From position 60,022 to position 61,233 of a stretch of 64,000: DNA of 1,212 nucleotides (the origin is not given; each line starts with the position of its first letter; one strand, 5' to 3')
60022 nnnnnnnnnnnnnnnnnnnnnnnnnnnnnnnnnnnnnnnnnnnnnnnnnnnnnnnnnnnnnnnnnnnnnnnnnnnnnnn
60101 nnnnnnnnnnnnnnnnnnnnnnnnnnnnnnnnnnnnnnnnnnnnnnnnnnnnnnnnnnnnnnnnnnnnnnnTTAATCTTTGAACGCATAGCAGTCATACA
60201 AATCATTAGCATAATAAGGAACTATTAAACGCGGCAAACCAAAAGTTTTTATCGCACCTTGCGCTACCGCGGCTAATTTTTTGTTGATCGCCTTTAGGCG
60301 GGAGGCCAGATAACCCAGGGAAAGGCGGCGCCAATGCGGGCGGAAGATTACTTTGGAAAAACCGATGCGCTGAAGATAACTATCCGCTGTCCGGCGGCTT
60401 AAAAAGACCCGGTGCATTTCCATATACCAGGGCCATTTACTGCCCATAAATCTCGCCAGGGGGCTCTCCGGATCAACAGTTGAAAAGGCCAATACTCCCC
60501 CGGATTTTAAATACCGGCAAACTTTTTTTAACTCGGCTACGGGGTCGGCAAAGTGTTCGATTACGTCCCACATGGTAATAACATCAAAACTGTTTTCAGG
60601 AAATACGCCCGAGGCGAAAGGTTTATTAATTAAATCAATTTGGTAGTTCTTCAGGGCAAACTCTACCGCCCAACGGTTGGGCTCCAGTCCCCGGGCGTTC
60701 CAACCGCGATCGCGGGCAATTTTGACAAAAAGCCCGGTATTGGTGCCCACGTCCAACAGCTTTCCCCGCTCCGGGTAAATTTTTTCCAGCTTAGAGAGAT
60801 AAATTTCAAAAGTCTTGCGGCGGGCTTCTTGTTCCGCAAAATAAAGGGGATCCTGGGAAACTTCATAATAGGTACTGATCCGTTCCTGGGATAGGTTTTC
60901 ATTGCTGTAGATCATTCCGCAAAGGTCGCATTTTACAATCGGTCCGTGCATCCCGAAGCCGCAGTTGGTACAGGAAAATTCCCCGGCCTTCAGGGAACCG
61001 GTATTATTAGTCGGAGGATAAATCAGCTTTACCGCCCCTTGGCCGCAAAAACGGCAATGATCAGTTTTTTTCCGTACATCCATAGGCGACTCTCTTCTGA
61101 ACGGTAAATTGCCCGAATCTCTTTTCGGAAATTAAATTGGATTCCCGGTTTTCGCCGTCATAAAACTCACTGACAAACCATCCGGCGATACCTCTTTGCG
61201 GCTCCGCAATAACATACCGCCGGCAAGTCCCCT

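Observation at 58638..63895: Three tandem paralogs of an unnamed FGFDQ-motif membrane family with an embedded zinc-ribbon methyltransferase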

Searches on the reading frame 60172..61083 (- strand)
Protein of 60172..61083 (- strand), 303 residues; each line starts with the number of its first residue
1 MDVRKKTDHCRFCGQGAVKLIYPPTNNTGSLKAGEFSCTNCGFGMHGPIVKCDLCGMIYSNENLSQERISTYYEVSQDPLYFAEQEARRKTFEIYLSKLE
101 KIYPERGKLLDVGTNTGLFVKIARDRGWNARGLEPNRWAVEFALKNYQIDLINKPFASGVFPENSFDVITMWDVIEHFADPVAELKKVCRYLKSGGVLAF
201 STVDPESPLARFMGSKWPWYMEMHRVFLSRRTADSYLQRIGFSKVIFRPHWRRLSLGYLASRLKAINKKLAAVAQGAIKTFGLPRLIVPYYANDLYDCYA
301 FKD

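Call 3: search_protein_families(library=pfam, proteins=[window:60172-61083:-], max_evalue=1)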
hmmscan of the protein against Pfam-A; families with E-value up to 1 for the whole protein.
window:60172-61083:- (303 aa): 11 families
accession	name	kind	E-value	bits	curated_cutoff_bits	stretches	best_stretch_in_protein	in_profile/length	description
PF13489.12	Methyltransf_23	-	7.6e-25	88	27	1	96-243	10-160/164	Methyltransferase domain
PF08241.18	Methyltransf_11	-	2.4e-13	51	21.2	1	110-200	1-95/95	Methyltransferase domain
PF08242.18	Methyltransf_12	-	9.5e-10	39.5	30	1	110-198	1-98/98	Methyltransferase domain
PF13649.12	Methyltransf_25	-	3.8e-09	37.6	27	1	110-196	2-97/97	Methyltransferase domain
PF13847.12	Methyltransf_31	-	1.5e-08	34.9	27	1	108-209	6-118/145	Methyltransferase domain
PF01209.24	Ubie_methyltran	-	0.0058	16.5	20.1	1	148-211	99-163/233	ubiE/COQ5 methyltransferase family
PF07021.18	MetW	-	0.0091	16.1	21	1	101-190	9-100/193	Methionine biosynthesis protein MetW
PF08003.17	Methyltransf_9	-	0.087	12.2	23.8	1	109-245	119-263/315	Protein of unknown function (DUF1698)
PF06325.19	PrmA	-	0.11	12.3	22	1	91-201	147-259/296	Ribosomal protein L11 methyltransferase (PrmA)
PF13878.12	zf-C2H2_3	-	0.26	11.6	27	1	50-63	14-27/40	zinc-finger of acetyl-transferase ESCO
PF24292.1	DUF7479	-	0.49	11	27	1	41-70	22-51/60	Domain of unknown function (DUF7479)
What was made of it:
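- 60172..61083 (-): Cys4 zinc-ribbon class I SAM-dependent methyltransferase, 303 aa. It overlaps F2's end by 23 nt and F1's start by 17-41 nt. Methyltransf_23 88 bits (call 3).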

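Call 4: search_protein_families(library=ncbifam, proteins=[window:60172-61083:-], max_evalue=1)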
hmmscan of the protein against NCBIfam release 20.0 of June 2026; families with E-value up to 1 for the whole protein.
window:60172-61083:- (303 aa): 22 families
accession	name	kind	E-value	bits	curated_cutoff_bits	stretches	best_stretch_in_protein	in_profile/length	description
TIGR01983.1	UbiG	equivalog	3.2e-09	36.4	102.95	1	106-204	50-155/228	bifunctional 2-polyprenyl-6-hydroxyphenol methylase/3-demethylubiquinol 3-O-methyltransferase UbiG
NF045667.1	MTase_DVU1556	equivalog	2.8e-08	33.5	155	1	104-254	21-172/213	DVU_1556 family methyltransferase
TIGR02072.1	BioC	equivalog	4.9e-06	26.5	184.95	1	96-206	24-138/244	malonyl-ACP O-methyltransferase BioC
TIGR00452.1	TIGR00452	equivalog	6.8e-06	25.1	275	1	108-245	120-265/316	tRNA 5-methoxyuridine(34)/uridine 5-oxyacetic acid(34) synthase CmoB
NF011650.0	PRK15068.1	equivalog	4.5e-05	22.5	209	1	108-245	125-271/324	tRNA 5-methoxyuridine(34)/uridine 5-oxyacetic acid(34) synthase CmoB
NF001244.0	PRK00216.1-5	equivalog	0.00034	20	216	1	100-229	49-180/236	bifunctional demethylmenaquinone methyltransferase/2-methoxy-6-polyprenyl-1,4-benzoquinol methylase UbiE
NF043040.1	corrin_prot_MT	hypoth_equivalog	0.00084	18.8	180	1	102-225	38-173/216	corrinoid protein-associated methyltransferase CpaM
NF045882.1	PLipidMtase_Leg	equivalog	0.0063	16.3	390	1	148-217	91-161/207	phospholipid N-methyltransferase PmtA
TIGR04345.1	ovoA_Cterm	equivalog_domain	0.0072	15.9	170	1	165-201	134-170/242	putative 4-mercaptohistidine N1-methyltransferase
NF011529.0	PRK14968.1-3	equivalog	0.012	15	162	1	105-169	34-102/198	putative methyltransferase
TIGR02081.1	metW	equivalog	0.013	15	189.5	1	99-191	7-101/194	methionine biosynthesis protein MetW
NF001785.0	PRK00517.2-2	equivalog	0.014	14.6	188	1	91-150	131-191/282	50S ribosomal protein L11 methyltransferase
TIGR01934.1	MenG_MenH_UbiE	subfamily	0.015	14.6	158.35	1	105-200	39-141/223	ubiquinone/menaquinone biosynthesis methyltransferase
NF041675.1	sarc_dimgly_tmase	equivalog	0.02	14.8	550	1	146-201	115-170/278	sarcosine/dimethylglycine N-methyltransferase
NF001243.0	PRK00216.1-4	equivalog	0.042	13.2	235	1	148-208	99-160/237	demethylmenaquinone methyltransferase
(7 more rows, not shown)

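Call 10: search_solved_structures(query=window:60172-61083:-, max_evalue=0.01, show_alignments=1)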
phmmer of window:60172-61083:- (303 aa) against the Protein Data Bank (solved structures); distinct sequences matched with E-value up to 0.01: 17.
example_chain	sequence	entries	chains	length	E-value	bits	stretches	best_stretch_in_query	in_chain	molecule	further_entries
3cc8_A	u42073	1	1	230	2.3e-08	36.5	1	99-219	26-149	Putative methyltransferase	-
1vlm_A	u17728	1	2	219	3.3e-05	26.1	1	95-243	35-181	SAM-dependent methyltransferase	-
4kdc_A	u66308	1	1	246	3.6e-05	26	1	108-205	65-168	3-demethylubiquinone-9 3-methyltransferase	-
4kdr_A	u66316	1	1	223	3.6e-05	26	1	108-205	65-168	3-demethylubiquinone-9 3-methyltransferase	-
5dpm_A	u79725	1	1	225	3.7e-05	26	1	108-205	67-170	Ubiquinone biosynthesis O-methyltransferase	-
6uak_A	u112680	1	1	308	0.00015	24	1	106-208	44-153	SAM dependent methyltransferase LahSB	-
4pne_A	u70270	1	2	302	0.00022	23.4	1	108-229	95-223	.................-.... protein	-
9rfr_A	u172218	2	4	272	0.00044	22.5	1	100-224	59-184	Ubiquinone biosynthesis O-methyltransferase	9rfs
2avn_A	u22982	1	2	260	0.0011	21.1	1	97-250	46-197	ubiquinone/menaquinone biosynthesis methyltransferase-related protein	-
2gs9_A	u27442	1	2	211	0.0018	20.4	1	100-220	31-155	Hypothetical protein TT1324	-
1ve3_A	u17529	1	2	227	0.0019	20.4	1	83-205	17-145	hypothetical protein PH0226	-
2jjq_A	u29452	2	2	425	0.003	19.7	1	104-159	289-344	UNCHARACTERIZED RNA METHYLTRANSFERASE PYRAB10780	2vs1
3mgg_A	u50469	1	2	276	0.0041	19.3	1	91-203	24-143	Methyltransferase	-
5wp4_A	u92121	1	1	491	0.0048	19.1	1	158-214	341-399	Phosphoethanolamine N-methyltransferase 1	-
1xxl_A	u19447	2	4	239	0.0058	18.8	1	158-209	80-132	YcgJ protein | ycgJ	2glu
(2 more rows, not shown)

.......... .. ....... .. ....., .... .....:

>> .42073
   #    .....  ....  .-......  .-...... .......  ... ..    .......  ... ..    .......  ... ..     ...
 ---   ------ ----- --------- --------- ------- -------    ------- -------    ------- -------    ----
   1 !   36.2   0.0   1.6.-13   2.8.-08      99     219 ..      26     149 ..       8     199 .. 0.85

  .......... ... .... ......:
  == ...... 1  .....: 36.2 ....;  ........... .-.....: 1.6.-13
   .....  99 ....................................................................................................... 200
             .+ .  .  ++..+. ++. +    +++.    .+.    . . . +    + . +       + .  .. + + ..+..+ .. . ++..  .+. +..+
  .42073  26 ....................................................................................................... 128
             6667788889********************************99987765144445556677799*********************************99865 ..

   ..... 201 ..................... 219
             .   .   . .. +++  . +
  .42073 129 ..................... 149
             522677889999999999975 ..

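Call 12: find_encoding_contigs(protein=window:60172-61083:-, flank=10000, max_places=3)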
Protein window:60172-61083:- (303 aa): 7 contigs read that carry it; 1 place shown.
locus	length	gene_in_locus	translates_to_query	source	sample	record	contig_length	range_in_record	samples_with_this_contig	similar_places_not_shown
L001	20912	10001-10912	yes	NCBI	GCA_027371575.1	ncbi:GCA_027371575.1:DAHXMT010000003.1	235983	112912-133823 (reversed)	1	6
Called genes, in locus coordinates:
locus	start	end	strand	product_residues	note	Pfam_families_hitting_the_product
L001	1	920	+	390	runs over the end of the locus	PF00535:Glycos_transf_2, PF04138:GtrA_DPMS_TM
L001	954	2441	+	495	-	PF13231:PMT_2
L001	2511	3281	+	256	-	PF00535:Glycos_transf_2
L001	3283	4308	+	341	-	PF26314:MptA_B_family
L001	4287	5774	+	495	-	-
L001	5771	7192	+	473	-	PF13231:PMT_2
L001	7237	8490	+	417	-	-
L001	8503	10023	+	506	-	PF13231:PMT_2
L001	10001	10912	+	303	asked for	PF13489:Methyltransf_23, PF13847:Methyltransf_31, PF08241:Methyltransf_11, PF08242:Methyltransf_12, PF13649:Methyltransf_25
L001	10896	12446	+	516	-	PF13231:PMT_2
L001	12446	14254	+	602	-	PF13231:PMT_2 (weak)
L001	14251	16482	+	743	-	PF09586:YfhO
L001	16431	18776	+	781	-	PF09586:YfhO (weak)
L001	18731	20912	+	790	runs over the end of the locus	PF09586:YfhO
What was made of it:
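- On Three-component extracytoplasmic glycosylation system: A GT2+GtrA_DPMS_TM gene is at the L001 start (call 12).
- Closest known: Three-component extracytoplasmic glycosylation systems. Same: The parts list matches: a polyprenyl-P-sugar synthase GT2, a flippase (GtrA domain on the contig, call 12) and a GT-C transferase.
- F3 and F5 have no Pfam hit of their own (calls 3, 12).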

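Call 33: find_related_loci(query=A3, collection=genome_contigs, flank=6000)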
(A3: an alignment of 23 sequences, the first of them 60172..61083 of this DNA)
Query A3 (303 aa) in genome_contigs; peptide patterns used: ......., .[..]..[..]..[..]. (x = any residue, [..] = any of these).
600 stretches matched a pattern (row limit reached: there are more); 569 encode a relative of the query (tblastn E <= 1e-3); the best 80 are kept; 80 distinct loci.
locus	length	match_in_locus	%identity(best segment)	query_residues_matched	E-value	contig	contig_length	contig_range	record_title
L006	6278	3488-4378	61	6-302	1e-129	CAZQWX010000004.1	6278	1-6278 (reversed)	MAG TPA_asm: uncultured Gammaproteobacteria bacterium isolate SRP271791_co1_54 genome assembly, contig: k141_456118, who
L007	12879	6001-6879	62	10-302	2e-128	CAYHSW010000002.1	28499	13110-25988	MAG TPA_asm: uncultured Gammaproteobacteria bacterium isolate ERP119705_co14_252 genome assembly, contig: NODE_1298_leng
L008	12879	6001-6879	60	10-302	2e-125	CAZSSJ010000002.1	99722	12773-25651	MAG TPA_asm: uncultured Gammaproteobacteria bacterium isolate SRP050083_co1_3 genome assembly, contig: NODE_32_length_99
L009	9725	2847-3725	62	10-302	3e-125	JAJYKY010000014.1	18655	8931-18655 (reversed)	MAG: bacterium isolate DBS2-1.bin56 NODE_5297_length_18655_cov_7.089378, whole genome shotgun sequence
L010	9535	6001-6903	59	3-302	2e-123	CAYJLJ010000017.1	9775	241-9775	MAG TPA_asm: uncultured Gammaproteobacteria bacterium isolate ERP124720_co1_20 genome assembly, contig: NODE_8007_length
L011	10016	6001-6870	60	10-302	5e-123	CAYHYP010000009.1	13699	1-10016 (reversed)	MAG TPA_asm: uncultured Gammaproteobacteria bacterium isolate ERP119705_co16_27 genome assembly, contig: NODE_3551_lengt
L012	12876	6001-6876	60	11-302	7e-122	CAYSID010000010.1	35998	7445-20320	MAG TPA_asm: uncultured Gammaproteobacteria bacterium isolate binchicken_co107_25 genome assembly, contig: NODE_2952_len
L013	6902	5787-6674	59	7-302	2e-119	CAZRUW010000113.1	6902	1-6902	MAG TPA_asm: uncultured Gammaproteobacteria bacterium isolate SRP271791_co1_61 genome assembly, contig: k141_318451, who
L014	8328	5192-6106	42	1-302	1e-76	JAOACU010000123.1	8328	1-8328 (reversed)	MAG: Anaerolineae bacterium isolate SKW216 NODE_122_length_8328_cov_3.238517, whole genome shotgun sequence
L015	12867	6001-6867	40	9-303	2e-78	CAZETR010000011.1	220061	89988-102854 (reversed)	MAG TPA_asm: uncultured Gammaproteobacteria bacterium isolate binchicken_co203_46 genome assembly, contig: k141_2618047,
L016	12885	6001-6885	43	10-302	3e-74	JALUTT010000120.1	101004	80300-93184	MAG: Anaerolineae bacterium isolate 128-326_maxbin2_scaf2bin.035 128-326_scaffold_57_c1, whole genome shotgun sequence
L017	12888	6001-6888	43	10-302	6e-74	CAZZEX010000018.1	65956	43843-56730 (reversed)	MAG TPA_asm: uncultured Anaerolineales bacterium isolate SRP214966_co5_324 genome assembly, contig: NODE_173_length_6595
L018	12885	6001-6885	40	10-302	3e-73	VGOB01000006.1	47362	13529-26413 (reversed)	MAG: Chloroflexi bacterium isolate K_DeepCast_250m_m1_199 K_DeepCast_250m_m1_199_Ga0194125_10001026, whole genome shotgu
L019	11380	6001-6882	42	10-302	2e-73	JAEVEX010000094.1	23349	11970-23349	MAG: Candidatus Thermoflexus tengchongensis isolate QQ.bin.20 NODE_2951_length_23349_cov_12.2335, whole genome shotgun s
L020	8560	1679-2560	42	10-302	6e-73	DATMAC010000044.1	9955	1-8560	MAG TPA_asm: Thermoflexus sp. isolate SMAG_U13315 k141_560168, whole genome shotgun sequence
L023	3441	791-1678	41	10-302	2e-72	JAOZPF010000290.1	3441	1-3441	MAG: Anaerolineae bacterium isolate GMC4.metabat2.178_sub GMC4_62398_length_3441_cov_5.795629, whole genome shotgun sequ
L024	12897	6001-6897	42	10-302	6e-72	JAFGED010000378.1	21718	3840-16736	MAG: Anaerolineae bacterium isolate Zod_Metabat.1210 k87_6589007, whole genome shotgun sequence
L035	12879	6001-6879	41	10-300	2e-70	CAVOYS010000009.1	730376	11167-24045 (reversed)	MAG: uncultured Chloroflexia bacterium isolate MFD09779.bin.2.144 genome assembly, contig: contig_54231, whole genome sh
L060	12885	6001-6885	39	10-302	1e-67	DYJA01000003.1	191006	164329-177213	MAG TPA_asm: Candidatus Aquidulcis sp. isolate FI88_2_58_12 Afr_mines_FI88_54_length_191006_cov_4_951553, whole genome s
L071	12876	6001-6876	38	10-300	4e-67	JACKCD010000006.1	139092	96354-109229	MAG: Ardenticatenaceae bacterium isolate HK-STAS-CHLO-38 HK-STAS-CHLO-38_6, whole genome shotgun sequence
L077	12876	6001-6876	38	10-300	3e-66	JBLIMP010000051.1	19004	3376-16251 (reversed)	MAG: Cellvibrionaceae bacterium isolate 3300053785_73 Ga0535658_0006719, whole genome shotgun sequence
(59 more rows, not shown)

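Call 37: search_protein_families(library=pfam, proteins=[L014:4455-5192:+, L035:6897-7949:+, L016:5208-6023:-, L024:4005-5201:+, L035:8367-10025:+, L023:1685-3262:-, L006:1766-3454:-, L019:7477-8994:+], max_evalue=0.001)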
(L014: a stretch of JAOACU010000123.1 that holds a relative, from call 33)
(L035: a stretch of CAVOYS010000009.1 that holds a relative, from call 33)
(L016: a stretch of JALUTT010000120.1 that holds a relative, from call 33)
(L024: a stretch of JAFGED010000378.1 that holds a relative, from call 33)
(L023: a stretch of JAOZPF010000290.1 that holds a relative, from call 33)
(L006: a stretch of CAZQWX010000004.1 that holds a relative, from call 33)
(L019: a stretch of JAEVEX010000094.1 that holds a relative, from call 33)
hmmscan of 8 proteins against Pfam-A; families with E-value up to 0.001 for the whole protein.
L014:4455-5192:+ (245 aa): 3 families
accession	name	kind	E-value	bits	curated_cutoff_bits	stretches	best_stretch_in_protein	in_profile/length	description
PF00535.33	Glycos_transf_2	-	1.5e-31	110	23.3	1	5-168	2-166/168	Glycosyl transferase family 2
PF13641.12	Glyco_tranf_2_3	-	1.9e-08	35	27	1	4-196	4-201/230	Glycosyltransferase like family 2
PF10111.15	Glyco_tranf_2_2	-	0.00052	20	27.3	1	5-94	2-92/276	Glycosyltransferase like family 2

L035:6897-7949:+ (350 aa): 0 families

L016:5208-6023:- (271 aa): 0 families

L024:4005-5201:+ (398 aa): 0 families

L035:8367-10025:+ (552 aa): 0 families

L023:1685-3262:- (525 aa): 0 families

L006:1766-3454:- (562 aa): 0 families

L019:7477-8994:+ (505 aa): 1 family
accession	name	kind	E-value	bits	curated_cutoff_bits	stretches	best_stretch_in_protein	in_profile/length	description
PF02347.22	GDC-P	-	1.4e-123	413.4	26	1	44-495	1-428/429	Glycine cleavage system P-protein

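Call 42: predict_structure(alignment_id=A3)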
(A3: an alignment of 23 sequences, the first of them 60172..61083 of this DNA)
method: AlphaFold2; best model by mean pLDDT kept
length: 303 residues; sequences in the alignment: 23
mean_pLDDT: 90.0   pTM: 0.89
mean pLDDT of the five models: 90.0, 86.5, 85.9, 84.0, 82.4
residues with pLDDT >= 90: 204; 70-90: 87; 50-70: 6; < 50: 6
segments of 3 or more residues with pLDDT < 50: 1-6
pLDDT, mean of each block of 10 residues (from residue 1): 55 92 80 76 84 95 85 83 92 96 96 93 98 94 96 92 98 91 96 98 91 89 90 96 95 91 85 92 92 88 96
secondary structure, 60 per line:
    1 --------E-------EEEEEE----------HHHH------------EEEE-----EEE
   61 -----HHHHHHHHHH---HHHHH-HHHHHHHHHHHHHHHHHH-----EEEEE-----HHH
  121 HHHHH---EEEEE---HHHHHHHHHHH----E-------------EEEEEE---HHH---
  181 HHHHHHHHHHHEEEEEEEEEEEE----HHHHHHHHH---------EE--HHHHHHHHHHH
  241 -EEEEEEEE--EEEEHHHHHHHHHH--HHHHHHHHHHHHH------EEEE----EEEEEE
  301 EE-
elements in order: E17-22 H33-36 E49-52 E58-60 H66-75 H79-83 H85-102 E108-112 H118-125 E129-133 H137-147 E166-171 H181-191 E192-203 H208-216 H230-240 E242-249 E252-255 H256-265 H268-280 E287-290 E295-302
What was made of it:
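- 60172..61083 (-): AF2 pLDDT 90 (call 42).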

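Call 48: fold_search(model_id=the predicted structure, library=pdb)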
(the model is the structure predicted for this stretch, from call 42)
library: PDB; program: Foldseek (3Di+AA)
matches with E <= 10: 1905; with E <= 0.001: 1188
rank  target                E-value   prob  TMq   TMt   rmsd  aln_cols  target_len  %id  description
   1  1vlm_B                8.3e-13  1.00  0.45  0.64   6.3       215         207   21  Crystal structure of SAM-dependent methyltransferase, possible histamine N-methyltransferase (TM1293) from Thermotoga  (released 2004-08-24)
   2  4iv8_A                1.6e-12  1.00  0.43  0.52   8.5       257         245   14  Crystal structure of N-methyl transferase from Plasmodium knowlesi complexed with S-adenosyl methionine (released 2014-02-19)
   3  3cc8                  1.7e-12  1.00  0.46  0.64  10.7       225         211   21  Crystal structure of a putative methyltransferase (bce_1332) from bacillus cereus atcc 10987 at 1.64 A resolution (released 2008-03-04)
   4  5wp5_B                2.0e-12  1.00  0.45  0.31   8.4       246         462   16  Arabidopsis thaliana phosphoethanolamine N-methyltransferase 2 (AtPMT2) in complex with SAH (released 2017-11-15)
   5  4iv0_B                2.4e-12  1.00  0.43  0.49   8.2       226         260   18  Crystal structure of N-methyl transferase from Plasmodium vivax complexed with S-adenosyl methionine and phosphate (released 2014-02-19)
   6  1vlm_A                2.8e-12  1.00  0.48  0.68   6.1       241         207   19  Crystal structure of SAM-dependent methyltransferase, possible histamine N-methyltransferase (TM1293) from Thermotoga  (released 2004-08-24)
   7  4pne_B                3.3e-12  1.00  0.43  0.47   7.2       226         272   18  Crystal Structure of the [4+2]-Cyclase SpnF (released 2015-02-18)
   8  5wp4                  4.3e-12  1.00  0.45  0.30   8.0       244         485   18  Arabidopsis thaliana phosphoethanolamine N-methyltransferase 1 (AtPMT1, XIOPTL) in complex with SAH and phosphocholine (released 2017-11-15)
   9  3mgg_B                4.6e-12  1.00  0.45  0.52   8.7       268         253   18  Crystal Structure of Methyl Transferase from Methanosarcina mazei (released 2010-04-21)
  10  4mwz_A                4.9e-12  1.00  0.43  0.51   8.2       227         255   18  Crystal structure of N-methyl transferase from Plasmodium vivax complexed with S-adenosyl methionine, phosphate and am (released 2014-10-01)
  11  4mwz_B                5.9e-12  1.00  0.45  0.51   7.8       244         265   18  Crystal structure of N-methyl transferase from Plasmodium vivax complexed with S-adenosyl methionine, phosphate and am (released 2014-10-01)
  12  3mgg_A                6.3e-12  1.00  0.42  0.50   7.0       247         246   17  Crystal Structure of Methyl Transferase from Methanosarcina mazei (released 2010-04-21)
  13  4pne_A                6.7e-12  1.00  0.42  0.47   7.2       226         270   18  Crystal Structure of the [4+2]-Cyclase SpnF (released 2015-02-18)
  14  6uv6_C                7.1e-12  1.00  0.41  0.47   7.8       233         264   14  AtmM with bound rebeccamycin analogue (released 2020-11-25)
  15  4iv0_A                7.6e-12  1.00  0.43  0.49   7.9       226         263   18  Crystal structure of N-methyl transferase from Plasmodium vivax complexed with S-adenosyl methionine and phosphate (released 2014-02-19)
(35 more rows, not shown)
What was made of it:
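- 60172..61083 (-): Foldseek class I MTs; best whole-length matches MtmC and KijD1 (call 48).
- On Class I SAM-dependent methyltransferases (Methyltransf_23, PF13489): Foldseek E 1e-12 to many class I MTs (call 48).
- The best whole-length TM-scores are MtmC at 0.58 and KijD1 at 0.57 (call 48).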

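Call 57: search_protein_families(library=pfam, proteins=[L071:7019-8521:+, L060:6925-8406:+, L077:7049-8512:+, L007:6856-8517:-, L006:4363-6171:+], max_evalue=1)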
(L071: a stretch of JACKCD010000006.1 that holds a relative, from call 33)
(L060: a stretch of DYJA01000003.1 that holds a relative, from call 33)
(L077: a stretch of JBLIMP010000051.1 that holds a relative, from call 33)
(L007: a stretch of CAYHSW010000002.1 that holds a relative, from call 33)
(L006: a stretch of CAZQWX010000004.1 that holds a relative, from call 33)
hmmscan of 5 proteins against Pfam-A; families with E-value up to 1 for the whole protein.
L071:7019-8521:+ (500 aa): 0 families

L060:6925-8406:+ (493 aa): 0 families

L077:7049-8512:+ (487 aa): 0 families

L007:6856-8517:- (553 aa): 0 families

L006:4363-6171:+ (602 aa): 2 families
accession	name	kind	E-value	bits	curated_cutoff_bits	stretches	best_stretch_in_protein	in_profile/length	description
PF13231.12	PMT_2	-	3e-11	44.2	26.1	1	79-230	2-150/160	Dolichyl-phosphate-mannose-protein mannosyltransferase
PF15939.10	YmcE_antitoxin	-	0.044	14.4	27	0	496-517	15-36/76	Putative antitoxin of bacterial toxin-antitoxin system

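Call 58: search_solved_structures(query=L071:7019-8521:+, max_evalue=1)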
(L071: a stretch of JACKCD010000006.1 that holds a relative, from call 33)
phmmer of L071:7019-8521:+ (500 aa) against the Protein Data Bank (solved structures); distinct sequences matched with E-value up to 1: 7.
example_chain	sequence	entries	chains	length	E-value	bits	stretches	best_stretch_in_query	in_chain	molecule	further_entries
5im6_A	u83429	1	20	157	0.6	11.9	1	45-105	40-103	Designed self-assembling icosahedral cage I32-28 trimeric subunit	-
1w8u_A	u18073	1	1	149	0.73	11.6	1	399-450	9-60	NON CATALYTIC PROTEIN 1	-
1w8z_A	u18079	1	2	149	0.82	11.4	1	399-450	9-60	NON CATALYTIC PROTEIN 1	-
1w9f_A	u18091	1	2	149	0.88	11.4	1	399-450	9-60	NON CATALYTIC PROTEIN 1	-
1w8t_A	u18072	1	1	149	0.9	11.3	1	399-450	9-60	NON CATALYTIC PROTEIN 1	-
1w90_A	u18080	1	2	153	0.93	11.3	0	399-450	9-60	NON-CATALYTIC PROTEIN 1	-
1gwk_A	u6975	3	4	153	0.95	11.2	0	399-450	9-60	NON-CATALYTIC PROTEIN 1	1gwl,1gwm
